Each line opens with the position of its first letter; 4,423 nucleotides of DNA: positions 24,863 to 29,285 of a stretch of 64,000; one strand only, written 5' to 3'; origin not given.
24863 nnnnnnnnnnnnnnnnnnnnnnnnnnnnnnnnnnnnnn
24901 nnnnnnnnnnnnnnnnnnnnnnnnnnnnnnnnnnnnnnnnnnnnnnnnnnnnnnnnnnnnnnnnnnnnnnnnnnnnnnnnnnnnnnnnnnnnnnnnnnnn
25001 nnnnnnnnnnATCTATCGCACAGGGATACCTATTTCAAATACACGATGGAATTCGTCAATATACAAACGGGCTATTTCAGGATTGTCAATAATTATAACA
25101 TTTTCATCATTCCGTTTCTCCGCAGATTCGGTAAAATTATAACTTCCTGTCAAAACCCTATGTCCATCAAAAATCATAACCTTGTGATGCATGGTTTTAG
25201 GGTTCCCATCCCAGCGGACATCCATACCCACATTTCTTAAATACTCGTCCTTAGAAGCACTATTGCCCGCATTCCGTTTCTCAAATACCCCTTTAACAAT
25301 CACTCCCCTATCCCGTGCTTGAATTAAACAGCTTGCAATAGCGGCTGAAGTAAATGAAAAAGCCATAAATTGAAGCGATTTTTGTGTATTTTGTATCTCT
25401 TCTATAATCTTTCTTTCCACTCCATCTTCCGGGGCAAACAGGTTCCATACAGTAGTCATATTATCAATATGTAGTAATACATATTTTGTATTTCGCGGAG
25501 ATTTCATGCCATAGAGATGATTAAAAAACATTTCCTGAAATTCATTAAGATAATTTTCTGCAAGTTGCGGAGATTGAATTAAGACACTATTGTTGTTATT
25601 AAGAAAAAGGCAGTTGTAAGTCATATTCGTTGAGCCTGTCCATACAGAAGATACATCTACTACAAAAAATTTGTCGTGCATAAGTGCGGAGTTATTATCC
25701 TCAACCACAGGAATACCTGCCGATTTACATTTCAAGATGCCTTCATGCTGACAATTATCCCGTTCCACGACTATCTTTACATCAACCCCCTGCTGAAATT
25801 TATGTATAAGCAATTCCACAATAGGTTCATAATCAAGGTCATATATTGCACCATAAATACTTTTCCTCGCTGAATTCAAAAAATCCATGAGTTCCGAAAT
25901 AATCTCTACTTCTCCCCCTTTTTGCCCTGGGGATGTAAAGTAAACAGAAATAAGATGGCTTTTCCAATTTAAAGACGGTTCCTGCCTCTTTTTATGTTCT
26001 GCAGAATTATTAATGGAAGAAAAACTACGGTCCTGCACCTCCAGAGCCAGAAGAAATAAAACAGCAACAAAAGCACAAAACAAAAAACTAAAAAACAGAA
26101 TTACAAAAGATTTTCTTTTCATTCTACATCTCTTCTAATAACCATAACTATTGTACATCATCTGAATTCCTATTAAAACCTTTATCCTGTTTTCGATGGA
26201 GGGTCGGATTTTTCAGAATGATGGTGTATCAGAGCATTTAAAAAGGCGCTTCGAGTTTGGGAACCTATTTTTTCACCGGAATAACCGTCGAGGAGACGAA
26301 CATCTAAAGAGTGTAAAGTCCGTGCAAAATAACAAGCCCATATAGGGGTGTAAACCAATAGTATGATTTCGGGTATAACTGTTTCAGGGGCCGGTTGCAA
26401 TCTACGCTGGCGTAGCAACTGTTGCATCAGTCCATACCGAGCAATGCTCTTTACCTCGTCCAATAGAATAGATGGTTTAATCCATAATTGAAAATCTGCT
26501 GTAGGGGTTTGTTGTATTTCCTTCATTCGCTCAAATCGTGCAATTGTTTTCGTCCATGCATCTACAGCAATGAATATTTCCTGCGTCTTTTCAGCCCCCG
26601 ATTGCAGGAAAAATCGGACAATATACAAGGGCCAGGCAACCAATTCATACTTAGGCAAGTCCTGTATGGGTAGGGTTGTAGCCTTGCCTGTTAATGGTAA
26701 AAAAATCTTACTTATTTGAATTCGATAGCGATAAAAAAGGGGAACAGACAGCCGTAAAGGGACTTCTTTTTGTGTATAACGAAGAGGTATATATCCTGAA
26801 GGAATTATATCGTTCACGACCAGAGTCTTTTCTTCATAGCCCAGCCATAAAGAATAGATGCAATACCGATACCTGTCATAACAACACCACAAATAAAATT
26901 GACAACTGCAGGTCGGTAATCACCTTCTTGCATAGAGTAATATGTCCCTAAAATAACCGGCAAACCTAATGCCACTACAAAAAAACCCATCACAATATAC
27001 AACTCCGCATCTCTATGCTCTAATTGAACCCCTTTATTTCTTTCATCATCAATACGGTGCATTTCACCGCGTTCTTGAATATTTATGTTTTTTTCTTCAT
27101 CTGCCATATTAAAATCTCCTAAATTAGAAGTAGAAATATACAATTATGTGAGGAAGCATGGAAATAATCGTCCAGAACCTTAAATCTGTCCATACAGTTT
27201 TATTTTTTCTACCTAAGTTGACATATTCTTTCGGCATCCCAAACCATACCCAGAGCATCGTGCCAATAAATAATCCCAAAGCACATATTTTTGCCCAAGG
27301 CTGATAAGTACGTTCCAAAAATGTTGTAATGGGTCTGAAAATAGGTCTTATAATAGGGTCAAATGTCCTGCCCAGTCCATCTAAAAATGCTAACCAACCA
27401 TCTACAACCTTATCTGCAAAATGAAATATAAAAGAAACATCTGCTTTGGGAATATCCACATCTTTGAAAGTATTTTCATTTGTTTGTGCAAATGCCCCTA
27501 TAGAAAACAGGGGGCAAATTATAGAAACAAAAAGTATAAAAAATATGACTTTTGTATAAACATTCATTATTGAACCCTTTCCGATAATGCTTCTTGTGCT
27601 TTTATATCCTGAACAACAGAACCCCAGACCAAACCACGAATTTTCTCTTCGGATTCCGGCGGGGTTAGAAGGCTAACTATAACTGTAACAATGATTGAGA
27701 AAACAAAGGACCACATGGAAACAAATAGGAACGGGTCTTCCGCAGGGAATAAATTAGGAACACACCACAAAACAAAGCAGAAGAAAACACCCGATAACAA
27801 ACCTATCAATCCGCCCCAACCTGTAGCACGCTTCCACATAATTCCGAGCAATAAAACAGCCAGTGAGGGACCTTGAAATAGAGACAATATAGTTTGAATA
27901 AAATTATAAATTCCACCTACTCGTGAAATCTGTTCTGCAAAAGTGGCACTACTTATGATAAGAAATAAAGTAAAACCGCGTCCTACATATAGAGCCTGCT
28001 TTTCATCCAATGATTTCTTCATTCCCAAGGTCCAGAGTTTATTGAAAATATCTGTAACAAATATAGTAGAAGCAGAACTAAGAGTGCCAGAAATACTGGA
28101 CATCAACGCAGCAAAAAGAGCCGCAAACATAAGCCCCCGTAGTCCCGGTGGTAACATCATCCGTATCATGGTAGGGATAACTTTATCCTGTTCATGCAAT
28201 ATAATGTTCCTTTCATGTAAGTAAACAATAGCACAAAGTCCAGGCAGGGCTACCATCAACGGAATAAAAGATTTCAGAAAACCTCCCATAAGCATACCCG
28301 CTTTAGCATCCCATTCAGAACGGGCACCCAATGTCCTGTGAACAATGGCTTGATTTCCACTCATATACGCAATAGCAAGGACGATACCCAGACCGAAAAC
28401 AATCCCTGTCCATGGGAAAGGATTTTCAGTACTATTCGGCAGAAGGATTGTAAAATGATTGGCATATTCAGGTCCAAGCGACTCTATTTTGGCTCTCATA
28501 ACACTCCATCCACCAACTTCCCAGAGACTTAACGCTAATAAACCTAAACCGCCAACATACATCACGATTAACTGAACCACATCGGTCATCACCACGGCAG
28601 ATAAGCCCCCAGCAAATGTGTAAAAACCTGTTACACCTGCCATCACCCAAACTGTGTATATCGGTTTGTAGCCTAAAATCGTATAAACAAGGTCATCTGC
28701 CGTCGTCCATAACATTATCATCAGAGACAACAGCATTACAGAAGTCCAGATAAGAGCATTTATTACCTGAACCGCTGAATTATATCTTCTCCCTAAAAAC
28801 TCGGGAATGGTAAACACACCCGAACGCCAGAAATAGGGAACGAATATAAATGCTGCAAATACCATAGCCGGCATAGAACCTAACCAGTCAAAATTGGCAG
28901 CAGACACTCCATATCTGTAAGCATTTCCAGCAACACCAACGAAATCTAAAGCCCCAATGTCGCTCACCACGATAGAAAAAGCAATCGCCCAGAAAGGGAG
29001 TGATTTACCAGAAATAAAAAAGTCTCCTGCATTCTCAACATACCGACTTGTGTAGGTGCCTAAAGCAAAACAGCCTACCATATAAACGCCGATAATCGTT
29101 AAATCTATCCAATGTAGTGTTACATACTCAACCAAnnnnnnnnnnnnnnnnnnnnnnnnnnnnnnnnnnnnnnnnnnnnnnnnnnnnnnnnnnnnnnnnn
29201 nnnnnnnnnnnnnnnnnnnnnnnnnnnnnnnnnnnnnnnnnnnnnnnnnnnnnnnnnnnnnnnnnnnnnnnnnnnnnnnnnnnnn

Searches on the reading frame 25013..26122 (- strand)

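Call 49: search_protein_families(library=pfam, proteins=[window:25013-26122:-], max_evalue=0.00001)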
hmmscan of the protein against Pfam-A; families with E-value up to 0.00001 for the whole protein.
window:25013-26122:- (369 aa): 4 families
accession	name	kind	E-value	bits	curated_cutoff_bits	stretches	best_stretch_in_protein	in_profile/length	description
PF13091.12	PLDc_2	-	8.2e-47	158.8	27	2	239-360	1-130/132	PLD-like domain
PF07894.18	SACK1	-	3.1e-09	37.2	21.4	0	310-362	218-269/274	Scaffolding anchor of CK1 domain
PF11495.14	Regulator_TrmB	-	1.5e-07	31.3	22.2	0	71-201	8-130/233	Archaeal transcriptional regulator TrmB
PF00614.28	PLDc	-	8.2e-07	29.2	21.9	0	309-332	3-26/28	Phospholipase D Active site motif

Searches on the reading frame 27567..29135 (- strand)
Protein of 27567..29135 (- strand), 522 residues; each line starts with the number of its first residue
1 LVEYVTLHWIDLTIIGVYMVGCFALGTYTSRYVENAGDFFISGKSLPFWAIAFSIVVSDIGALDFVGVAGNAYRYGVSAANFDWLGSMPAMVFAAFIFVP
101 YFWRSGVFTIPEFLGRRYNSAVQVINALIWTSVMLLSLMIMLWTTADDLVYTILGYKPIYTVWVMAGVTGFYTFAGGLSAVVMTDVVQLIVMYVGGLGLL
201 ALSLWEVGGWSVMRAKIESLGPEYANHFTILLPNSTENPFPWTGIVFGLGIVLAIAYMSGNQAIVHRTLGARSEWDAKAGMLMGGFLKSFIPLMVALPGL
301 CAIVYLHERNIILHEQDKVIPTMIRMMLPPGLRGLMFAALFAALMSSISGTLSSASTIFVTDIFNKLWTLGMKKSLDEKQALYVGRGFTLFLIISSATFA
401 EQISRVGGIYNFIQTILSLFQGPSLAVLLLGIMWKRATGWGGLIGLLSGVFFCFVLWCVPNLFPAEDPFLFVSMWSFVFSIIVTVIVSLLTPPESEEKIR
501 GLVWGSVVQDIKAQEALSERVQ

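Call 49: search_protein_families(library=pfam, proteins=[window:27567-29135:-], max_evalue=0.00001)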
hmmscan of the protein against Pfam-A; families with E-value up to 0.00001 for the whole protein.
window:27567-29135:- (522 aa): 1 family
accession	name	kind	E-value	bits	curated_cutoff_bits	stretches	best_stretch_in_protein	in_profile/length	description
PF00474.23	SSF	-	9.5e-60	203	22.8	1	39-449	1-406/406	Sodium:solute symporter family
